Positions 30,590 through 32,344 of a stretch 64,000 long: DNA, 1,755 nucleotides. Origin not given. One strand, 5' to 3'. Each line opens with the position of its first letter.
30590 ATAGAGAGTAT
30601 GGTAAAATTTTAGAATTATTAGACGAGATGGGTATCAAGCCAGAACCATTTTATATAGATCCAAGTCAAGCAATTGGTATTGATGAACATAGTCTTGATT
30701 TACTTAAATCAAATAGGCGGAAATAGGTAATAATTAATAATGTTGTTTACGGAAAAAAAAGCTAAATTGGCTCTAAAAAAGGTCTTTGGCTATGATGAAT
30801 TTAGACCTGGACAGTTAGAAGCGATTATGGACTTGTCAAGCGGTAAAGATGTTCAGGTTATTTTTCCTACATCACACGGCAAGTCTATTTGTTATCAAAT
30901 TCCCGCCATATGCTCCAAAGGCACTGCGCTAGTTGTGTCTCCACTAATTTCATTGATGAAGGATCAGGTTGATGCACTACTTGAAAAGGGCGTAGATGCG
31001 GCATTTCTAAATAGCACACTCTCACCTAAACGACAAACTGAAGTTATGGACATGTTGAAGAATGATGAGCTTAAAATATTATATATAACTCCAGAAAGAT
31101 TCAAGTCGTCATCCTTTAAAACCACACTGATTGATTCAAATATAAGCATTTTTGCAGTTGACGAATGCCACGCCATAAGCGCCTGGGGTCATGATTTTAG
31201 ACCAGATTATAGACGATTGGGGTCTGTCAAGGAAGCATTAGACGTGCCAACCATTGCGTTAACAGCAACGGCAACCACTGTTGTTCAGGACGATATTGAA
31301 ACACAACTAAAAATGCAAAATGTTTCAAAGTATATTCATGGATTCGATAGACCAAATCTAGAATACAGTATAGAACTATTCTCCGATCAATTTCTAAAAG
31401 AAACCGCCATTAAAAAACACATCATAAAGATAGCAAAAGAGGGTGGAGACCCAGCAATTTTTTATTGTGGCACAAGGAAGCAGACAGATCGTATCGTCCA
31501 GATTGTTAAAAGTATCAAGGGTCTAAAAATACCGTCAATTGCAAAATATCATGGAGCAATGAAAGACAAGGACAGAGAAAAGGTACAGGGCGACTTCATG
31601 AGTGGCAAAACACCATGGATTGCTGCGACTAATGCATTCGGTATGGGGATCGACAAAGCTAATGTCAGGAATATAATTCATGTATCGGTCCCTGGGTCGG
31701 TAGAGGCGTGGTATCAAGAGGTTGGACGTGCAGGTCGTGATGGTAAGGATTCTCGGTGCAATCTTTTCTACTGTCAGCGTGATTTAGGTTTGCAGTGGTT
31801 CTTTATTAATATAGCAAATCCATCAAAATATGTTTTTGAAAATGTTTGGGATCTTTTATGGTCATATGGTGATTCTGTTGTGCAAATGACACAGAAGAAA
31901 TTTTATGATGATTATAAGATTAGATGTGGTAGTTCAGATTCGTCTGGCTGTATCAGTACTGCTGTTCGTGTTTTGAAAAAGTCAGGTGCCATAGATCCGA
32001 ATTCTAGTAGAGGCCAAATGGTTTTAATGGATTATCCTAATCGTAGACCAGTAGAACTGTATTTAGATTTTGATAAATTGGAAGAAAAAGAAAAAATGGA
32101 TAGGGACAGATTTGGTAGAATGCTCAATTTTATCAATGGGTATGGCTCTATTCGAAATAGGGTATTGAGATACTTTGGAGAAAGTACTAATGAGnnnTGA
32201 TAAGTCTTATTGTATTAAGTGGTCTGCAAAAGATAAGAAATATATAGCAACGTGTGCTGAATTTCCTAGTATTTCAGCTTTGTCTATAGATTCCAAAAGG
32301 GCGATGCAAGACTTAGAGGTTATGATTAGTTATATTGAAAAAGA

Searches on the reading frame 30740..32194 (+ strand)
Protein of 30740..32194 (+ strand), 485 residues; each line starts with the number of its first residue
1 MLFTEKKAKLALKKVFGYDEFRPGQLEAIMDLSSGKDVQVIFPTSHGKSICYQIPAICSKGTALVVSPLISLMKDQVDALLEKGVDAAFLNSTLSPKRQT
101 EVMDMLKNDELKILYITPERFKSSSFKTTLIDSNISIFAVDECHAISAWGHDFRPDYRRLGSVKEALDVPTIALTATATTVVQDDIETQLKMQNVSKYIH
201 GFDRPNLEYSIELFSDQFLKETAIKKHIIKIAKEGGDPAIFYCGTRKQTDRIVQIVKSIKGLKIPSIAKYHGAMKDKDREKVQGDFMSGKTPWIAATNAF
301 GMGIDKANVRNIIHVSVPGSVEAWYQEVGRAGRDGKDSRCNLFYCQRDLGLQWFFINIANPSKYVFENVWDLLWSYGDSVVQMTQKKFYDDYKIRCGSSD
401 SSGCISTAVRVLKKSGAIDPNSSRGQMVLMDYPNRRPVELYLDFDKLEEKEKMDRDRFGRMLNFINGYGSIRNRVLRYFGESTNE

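Call 34: search_protein_families(library=phrogs, proteins=[window:30740-32194:+], max_evalue=0.00001)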
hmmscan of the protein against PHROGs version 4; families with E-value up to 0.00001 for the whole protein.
window:30740-32194:+ (485 aa): 4 families
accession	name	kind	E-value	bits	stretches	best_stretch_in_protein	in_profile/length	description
phrog_33220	-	unknown function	1.4e-39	136.3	1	20-336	814-1153/1558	-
phrog_16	-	DNA, RNA and nucleotide metabolism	6e-23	82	1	19-363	271-604/986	DNA helicase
phrog_6819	-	DNA, RNA and nucleotide metabolism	2.5e-13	50.4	1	17-338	17-346/645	Holliday junction branch migration helicase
phrog_62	-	DNA, RNA and nucleotide metabolism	1.4e-07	30.3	1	225-345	985-1108/1881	DNA helicase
